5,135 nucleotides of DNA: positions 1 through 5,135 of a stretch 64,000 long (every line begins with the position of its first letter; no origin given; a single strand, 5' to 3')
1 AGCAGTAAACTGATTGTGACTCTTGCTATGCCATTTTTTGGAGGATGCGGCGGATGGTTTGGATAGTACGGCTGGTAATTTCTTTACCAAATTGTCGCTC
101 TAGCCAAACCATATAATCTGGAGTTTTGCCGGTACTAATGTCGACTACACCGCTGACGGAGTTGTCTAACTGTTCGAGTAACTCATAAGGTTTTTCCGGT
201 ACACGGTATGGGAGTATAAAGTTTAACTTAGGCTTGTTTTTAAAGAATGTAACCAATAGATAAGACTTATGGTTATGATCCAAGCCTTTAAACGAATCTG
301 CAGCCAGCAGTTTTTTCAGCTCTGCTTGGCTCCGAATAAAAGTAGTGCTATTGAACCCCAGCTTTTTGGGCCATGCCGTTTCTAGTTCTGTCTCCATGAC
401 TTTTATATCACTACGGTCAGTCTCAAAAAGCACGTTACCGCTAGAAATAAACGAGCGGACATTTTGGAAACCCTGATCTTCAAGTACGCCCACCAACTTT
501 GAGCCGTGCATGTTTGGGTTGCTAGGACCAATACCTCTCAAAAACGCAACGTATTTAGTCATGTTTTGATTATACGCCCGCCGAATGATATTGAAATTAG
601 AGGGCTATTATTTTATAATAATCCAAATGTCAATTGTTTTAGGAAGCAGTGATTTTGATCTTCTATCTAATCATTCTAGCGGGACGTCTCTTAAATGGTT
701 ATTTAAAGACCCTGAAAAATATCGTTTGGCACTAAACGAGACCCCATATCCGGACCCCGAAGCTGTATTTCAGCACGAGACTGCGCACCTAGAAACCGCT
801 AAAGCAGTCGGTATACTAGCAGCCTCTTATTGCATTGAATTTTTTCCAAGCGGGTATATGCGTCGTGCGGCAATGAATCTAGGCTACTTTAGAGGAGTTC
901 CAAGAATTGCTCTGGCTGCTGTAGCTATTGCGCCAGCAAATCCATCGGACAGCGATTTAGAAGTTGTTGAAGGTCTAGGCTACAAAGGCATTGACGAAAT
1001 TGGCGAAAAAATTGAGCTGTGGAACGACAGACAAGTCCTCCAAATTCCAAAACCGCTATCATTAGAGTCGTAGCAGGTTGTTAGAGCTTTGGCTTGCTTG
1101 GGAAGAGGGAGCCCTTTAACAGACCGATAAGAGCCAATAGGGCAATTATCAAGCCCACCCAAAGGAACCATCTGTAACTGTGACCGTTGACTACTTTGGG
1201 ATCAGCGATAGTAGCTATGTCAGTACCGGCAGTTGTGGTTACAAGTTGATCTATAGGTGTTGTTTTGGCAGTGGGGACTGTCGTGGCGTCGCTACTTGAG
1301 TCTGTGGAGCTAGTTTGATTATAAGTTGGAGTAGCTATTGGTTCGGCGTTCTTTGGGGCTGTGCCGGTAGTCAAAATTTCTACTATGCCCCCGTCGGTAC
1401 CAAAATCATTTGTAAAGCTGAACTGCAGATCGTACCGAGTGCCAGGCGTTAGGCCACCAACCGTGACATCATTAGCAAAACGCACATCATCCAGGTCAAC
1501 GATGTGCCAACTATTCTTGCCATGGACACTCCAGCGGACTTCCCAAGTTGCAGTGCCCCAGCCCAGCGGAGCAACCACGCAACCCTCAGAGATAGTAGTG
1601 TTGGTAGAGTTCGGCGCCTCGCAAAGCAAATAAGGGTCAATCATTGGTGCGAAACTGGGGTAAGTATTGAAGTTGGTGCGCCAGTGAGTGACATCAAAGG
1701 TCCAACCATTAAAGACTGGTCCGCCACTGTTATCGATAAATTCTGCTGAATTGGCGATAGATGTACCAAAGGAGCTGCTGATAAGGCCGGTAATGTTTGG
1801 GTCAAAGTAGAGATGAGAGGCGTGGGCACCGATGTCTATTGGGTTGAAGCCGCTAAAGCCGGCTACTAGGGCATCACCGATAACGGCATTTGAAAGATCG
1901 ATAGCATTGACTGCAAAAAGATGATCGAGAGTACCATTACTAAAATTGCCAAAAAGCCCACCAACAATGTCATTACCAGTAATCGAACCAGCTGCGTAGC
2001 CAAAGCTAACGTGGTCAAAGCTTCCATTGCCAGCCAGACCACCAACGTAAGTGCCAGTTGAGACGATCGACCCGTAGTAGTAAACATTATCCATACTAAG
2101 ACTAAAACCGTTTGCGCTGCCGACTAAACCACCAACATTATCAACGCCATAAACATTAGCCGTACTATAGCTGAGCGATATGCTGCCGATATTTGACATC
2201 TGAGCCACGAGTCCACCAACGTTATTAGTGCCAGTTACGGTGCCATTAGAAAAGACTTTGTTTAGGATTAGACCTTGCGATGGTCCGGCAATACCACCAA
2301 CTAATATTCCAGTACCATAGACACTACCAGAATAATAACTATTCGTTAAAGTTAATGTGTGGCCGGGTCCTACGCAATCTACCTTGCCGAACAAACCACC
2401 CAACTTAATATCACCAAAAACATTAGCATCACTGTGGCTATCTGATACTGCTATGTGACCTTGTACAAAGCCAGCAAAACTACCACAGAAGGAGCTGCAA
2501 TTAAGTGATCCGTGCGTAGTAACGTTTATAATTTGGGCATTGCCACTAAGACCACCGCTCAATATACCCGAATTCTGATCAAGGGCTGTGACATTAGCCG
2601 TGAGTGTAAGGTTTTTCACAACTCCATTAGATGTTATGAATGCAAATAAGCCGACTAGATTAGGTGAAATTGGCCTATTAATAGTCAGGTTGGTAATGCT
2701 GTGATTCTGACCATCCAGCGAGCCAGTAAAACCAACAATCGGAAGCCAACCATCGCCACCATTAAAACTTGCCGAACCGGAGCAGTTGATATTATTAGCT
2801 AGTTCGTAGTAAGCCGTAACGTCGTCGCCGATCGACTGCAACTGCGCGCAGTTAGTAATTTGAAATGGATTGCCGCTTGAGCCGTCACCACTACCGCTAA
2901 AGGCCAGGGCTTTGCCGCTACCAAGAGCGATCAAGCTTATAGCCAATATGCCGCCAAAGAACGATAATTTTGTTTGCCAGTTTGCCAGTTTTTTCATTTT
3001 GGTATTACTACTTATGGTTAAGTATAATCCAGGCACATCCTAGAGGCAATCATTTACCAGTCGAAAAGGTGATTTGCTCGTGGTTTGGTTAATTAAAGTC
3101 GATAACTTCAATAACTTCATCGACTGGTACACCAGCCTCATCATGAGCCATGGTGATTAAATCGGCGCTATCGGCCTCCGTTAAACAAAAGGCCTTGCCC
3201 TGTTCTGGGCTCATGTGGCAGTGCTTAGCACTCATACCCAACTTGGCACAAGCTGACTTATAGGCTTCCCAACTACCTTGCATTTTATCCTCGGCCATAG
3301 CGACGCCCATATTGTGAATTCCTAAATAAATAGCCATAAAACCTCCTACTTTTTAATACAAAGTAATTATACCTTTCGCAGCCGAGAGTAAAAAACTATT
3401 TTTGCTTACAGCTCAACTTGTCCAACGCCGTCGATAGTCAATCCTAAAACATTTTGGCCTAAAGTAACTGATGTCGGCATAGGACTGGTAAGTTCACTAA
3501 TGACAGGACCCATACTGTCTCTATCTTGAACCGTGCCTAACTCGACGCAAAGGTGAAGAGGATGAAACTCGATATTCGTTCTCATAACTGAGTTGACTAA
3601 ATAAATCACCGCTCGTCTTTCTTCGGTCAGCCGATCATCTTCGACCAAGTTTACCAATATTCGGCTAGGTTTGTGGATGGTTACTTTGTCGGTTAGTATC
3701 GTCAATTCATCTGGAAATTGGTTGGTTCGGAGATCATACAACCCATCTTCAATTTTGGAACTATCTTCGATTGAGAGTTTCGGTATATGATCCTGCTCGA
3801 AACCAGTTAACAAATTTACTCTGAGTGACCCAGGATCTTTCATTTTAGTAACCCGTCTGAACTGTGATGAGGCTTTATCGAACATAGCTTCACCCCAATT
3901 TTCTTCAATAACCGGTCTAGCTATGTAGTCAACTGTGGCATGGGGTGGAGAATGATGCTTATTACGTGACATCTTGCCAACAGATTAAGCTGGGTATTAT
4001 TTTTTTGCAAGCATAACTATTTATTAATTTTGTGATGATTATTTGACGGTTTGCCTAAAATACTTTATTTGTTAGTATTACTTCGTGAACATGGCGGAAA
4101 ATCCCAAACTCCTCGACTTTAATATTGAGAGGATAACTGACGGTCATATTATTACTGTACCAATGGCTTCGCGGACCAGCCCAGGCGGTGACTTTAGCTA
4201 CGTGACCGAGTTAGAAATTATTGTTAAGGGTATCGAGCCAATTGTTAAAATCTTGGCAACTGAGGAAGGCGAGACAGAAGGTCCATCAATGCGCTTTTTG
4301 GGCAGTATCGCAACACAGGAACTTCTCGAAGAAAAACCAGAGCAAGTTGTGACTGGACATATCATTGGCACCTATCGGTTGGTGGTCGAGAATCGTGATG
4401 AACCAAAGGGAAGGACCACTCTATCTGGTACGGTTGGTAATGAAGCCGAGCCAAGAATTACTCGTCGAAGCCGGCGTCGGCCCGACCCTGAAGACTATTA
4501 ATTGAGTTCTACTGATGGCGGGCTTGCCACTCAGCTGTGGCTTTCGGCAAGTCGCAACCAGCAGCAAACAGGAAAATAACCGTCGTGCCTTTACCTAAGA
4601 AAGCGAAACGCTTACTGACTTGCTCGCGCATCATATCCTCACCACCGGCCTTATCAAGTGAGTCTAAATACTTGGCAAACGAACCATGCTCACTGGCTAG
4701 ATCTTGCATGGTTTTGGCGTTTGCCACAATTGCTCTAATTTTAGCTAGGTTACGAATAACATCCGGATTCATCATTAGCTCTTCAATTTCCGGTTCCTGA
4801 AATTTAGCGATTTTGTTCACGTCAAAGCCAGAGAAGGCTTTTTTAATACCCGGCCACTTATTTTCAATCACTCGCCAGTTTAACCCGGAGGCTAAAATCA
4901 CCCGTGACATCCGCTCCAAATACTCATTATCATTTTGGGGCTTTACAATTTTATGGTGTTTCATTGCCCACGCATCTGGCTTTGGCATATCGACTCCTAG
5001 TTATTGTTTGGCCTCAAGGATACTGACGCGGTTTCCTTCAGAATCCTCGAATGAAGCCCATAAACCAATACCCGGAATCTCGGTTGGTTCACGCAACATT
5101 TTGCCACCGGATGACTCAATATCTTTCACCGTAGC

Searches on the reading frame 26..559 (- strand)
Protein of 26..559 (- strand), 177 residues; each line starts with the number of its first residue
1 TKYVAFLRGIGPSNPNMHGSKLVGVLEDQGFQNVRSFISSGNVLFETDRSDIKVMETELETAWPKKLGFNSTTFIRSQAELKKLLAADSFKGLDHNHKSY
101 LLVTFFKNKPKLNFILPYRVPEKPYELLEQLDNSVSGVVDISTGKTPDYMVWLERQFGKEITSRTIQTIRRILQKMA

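Call 46: search_protein_families(library=pfam, proteins=[window:26-559:-], max_evalue=0.0001)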
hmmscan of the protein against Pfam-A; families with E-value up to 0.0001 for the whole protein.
window:26-559:- (177 aa): 1 family
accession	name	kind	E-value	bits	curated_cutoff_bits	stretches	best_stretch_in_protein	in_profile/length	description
PF08002.16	DUF1697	-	8.8e-23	81.7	24.4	1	1-115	2-116/137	Protein of unknown function (DUF1697)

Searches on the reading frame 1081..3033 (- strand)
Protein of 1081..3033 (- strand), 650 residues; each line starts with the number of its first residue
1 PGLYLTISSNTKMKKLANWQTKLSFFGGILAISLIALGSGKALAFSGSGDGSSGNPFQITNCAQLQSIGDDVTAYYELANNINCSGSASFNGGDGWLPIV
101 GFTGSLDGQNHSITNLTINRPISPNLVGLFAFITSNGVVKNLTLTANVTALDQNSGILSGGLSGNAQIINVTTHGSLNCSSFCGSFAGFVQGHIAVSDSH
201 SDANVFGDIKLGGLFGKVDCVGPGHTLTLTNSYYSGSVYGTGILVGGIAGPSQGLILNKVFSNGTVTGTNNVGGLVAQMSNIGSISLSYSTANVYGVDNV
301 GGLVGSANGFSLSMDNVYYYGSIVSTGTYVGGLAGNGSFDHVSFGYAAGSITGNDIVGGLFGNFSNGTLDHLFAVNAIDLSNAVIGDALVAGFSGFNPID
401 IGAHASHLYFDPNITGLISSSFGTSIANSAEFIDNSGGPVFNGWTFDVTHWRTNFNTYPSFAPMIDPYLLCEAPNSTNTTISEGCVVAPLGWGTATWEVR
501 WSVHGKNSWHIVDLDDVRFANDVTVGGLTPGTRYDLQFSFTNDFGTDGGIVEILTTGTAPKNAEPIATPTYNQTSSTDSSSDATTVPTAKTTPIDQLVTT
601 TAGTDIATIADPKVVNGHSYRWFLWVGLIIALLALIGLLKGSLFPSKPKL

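Call 18: search_protein_families(library=pfam, proteins=[window:1081-3033:-], max_evalue=0.001)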
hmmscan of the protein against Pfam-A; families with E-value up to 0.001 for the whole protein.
window:1081-3033:- (650 aa): 1 family
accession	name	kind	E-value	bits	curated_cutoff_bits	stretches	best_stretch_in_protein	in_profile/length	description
PF25059.1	FN3_DSCAM-DSCAML_C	-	0.00059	20.6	39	0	496-558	22-82/89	DSCAM/DSCAML C-terminal Fn3-like domain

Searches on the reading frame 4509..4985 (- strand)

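Call 18: search_protein_families(library=pfam, proteins=[window:4509-4985:-], max_evalue=0.001)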
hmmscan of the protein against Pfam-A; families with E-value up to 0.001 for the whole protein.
window:4509-4985:- (158 aa): 1 family
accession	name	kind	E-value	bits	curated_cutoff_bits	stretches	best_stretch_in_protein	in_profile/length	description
PF03352.18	Adenine_glyco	-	3.2e-22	79.7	25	1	17-111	21-115/177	Methyladenine glycosylase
